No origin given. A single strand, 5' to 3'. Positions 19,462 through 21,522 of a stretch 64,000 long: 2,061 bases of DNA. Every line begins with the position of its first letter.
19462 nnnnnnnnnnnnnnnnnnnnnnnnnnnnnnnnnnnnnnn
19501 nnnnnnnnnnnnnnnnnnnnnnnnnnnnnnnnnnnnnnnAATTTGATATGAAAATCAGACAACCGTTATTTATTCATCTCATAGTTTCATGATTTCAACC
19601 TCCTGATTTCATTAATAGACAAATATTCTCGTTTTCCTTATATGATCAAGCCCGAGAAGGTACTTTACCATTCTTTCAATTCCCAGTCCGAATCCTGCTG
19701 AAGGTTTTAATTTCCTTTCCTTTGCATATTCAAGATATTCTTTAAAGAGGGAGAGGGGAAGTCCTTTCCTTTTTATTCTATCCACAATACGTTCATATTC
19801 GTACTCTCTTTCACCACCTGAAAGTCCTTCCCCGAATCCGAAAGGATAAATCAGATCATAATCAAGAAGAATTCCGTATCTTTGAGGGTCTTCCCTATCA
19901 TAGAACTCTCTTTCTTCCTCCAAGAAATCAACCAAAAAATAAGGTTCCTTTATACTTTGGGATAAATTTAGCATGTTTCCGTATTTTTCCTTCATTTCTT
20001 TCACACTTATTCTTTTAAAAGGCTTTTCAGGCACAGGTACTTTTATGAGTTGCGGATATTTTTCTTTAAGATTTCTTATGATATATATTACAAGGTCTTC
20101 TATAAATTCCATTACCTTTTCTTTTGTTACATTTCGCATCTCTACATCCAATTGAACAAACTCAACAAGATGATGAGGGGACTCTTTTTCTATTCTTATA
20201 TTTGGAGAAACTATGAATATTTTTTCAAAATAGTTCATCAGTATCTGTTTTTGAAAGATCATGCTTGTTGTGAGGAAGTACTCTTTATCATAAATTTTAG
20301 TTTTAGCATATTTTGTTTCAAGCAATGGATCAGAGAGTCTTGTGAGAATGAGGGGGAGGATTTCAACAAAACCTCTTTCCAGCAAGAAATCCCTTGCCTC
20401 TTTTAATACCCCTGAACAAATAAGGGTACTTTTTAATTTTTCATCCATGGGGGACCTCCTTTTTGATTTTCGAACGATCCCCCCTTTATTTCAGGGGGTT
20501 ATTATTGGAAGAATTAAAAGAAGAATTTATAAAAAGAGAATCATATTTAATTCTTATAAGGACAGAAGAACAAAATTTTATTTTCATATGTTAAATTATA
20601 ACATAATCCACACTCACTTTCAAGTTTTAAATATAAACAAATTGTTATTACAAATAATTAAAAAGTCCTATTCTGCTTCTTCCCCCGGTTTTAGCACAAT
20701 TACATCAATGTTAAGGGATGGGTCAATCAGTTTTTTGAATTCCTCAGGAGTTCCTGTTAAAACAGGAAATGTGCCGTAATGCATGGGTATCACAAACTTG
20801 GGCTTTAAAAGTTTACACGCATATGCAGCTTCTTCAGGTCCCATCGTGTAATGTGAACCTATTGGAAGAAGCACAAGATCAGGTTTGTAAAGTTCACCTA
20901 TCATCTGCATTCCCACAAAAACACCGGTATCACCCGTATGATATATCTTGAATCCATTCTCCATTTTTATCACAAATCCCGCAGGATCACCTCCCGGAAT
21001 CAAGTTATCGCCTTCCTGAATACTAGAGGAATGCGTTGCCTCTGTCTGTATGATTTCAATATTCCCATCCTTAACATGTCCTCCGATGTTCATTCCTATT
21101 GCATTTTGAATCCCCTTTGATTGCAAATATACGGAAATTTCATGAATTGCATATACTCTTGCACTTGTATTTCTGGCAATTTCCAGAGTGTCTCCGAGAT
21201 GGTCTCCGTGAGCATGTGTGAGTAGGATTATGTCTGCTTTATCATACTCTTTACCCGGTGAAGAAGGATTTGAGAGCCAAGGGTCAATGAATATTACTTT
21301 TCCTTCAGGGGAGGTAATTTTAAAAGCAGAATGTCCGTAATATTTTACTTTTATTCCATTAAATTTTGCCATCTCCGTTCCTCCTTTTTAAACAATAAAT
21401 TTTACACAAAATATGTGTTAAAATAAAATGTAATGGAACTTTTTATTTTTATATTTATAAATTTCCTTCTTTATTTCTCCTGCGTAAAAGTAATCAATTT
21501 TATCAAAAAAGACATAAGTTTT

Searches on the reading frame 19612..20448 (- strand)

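Call 42: search_protein_families(library=pfam, proteins=[window:19612-20448:-], max_evalue=0.001)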
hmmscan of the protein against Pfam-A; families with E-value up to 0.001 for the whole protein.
window:19612-20448:- (278 aa): 1 family
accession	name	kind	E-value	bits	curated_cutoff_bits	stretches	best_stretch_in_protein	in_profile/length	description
PF00152.25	tRNA-synt_2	-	1.2e-43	149.8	25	1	11-276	25-304/308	tRNA synthetases class II (D, K and N)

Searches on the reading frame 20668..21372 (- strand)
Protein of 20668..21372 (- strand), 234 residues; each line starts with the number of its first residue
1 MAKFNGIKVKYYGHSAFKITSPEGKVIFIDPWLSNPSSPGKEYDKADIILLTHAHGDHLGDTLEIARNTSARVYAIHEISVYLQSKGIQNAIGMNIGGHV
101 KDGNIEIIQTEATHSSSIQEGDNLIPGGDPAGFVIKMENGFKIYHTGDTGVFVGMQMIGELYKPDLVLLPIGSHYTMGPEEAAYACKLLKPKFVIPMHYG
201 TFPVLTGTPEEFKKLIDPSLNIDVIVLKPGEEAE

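Call 42: search_protein_families(library=pfam, proteins=[window:20668-21372:-], max_evalue=0.001)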
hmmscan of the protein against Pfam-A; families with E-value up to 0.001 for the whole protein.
window:20668-21372:- (234 aa): 3 families
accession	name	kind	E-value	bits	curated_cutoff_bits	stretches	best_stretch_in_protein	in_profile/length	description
PF12706.13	Lactamase_B_2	-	3e-28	99.2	27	1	27-199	3-200/200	Beta-lactamase superfamily domain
PF13483.12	Lactamase_B_3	-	1.5e-27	97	24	1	8-198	1-160/160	Beta-lactamase superfamily domain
PF00753.33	Lactamase_B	-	1.6e-10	41.7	22.7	1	45-198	43-196/196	Metallo-beta-lactamase superfamily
